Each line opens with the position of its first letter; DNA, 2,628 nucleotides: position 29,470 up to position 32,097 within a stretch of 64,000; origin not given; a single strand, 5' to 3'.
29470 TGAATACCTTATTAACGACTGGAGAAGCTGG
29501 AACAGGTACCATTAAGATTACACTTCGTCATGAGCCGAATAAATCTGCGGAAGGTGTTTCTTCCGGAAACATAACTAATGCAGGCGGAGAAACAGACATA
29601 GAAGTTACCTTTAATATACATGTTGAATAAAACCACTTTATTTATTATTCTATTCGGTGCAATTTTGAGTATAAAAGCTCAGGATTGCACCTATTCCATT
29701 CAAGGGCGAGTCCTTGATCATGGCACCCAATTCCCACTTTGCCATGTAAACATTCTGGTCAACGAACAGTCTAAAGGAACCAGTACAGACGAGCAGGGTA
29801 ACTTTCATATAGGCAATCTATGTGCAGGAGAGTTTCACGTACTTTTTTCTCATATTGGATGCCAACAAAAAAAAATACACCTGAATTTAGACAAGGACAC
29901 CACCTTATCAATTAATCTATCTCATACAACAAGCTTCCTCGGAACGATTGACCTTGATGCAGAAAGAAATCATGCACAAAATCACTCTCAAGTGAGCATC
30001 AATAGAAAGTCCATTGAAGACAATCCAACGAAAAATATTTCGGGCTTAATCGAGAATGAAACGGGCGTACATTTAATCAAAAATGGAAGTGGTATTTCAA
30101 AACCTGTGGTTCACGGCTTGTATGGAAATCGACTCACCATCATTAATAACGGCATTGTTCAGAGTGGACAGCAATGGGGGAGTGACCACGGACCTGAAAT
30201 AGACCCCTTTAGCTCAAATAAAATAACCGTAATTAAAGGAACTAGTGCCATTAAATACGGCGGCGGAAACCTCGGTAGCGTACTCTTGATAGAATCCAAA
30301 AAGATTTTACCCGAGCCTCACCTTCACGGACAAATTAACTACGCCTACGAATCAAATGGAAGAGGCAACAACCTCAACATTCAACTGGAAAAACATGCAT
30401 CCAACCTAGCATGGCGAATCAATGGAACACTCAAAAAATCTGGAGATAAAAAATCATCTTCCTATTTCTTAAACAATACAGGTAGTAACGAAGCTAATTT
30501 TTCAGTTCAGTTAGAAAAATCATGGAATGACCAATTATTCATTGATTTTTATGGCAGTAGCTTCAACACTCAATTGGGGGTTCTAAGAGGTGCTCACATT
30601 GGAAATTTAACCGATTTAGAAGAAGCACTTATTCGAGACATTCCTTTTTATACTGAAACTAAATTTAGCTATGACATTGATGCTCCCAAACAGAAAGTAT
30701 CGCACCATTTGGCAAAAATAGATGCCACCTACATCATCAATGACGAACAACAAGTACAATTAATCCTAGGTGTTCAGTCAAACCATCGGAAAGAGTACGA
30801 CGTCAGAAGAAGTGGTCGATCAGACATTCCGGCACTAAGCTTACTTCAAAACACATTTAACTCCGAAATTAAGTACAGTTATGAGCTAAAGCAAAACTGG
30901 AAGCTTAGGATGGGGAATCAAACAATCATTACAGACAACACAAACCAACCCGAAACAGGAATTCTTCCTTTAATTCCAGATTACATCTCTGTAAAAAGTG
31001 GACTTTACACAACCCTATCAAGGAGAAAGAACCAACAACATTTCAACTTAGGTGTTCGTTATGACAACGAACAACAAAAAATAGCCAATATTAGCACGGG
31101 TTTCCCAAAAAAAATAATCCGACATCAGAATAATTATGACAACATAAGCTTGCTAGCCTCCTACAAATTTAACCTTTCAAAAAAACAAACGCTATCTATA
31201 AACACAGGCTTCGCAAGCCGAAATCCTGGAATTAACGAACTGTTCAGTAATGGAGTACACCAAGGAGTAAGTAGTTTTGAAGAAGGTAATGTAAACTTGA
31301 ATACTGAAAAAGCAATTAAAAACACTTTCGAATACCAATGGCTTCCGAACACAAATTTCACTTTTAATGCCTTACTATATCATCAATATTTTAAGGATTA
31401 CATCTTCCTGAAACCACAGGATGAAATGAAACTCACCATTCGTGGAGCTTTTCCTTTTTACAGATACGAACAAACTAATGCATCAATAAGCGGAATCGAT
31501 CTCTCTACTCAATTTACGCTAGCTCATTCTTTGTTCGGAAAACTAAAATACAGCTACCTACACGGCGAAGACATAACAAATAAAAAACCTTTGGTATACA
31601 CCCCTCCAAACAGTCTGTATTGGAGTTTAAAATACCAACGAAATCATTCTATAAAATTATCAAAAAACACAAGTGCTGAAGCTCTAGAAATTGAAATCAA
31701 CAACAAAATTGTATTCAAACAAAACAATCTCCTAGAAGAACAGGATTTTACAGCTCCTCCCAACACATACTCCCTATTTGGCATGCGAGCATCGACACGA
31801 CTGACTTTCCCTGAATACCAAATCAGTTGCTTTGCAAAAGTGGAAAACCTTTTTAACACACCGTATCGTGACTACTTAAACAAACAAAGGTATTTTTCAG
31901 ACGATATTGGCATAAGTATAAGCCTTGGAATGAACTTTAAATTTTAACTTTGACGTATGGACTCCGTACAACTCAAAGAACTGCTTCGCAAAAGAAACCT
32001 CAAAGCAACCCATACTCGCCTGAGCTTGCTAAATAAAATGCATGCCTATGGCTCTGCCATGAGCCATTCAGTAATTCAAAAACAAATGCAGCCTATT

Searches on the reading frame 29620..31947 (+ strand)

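Call 69: search_protein_families(library=pfam, proteins=[window:29620-31947:+], max_evalue=0.00001)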
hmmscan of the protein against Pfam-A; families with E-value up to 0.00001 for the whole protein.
window:29620-31947:+ (775 aa): 3 families
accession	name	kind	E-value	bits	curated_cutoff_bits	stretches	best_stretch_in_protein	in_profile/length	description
PF13715.12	CarbopepD_reg_2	-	1.1e-16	61.1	32.2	1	27-101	1-75/88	CarboxypepD_reg-like domain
PF07715.20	Plug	-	4.2e-12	47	23.9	1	124-221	9-107/107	TonB-dependent Receptor Plug Domain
PF13620.12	CarboxypepD_reg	-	4.4e-09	37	32.3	1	26-100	1-81/82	Carboxypeptidase regulatory-like domain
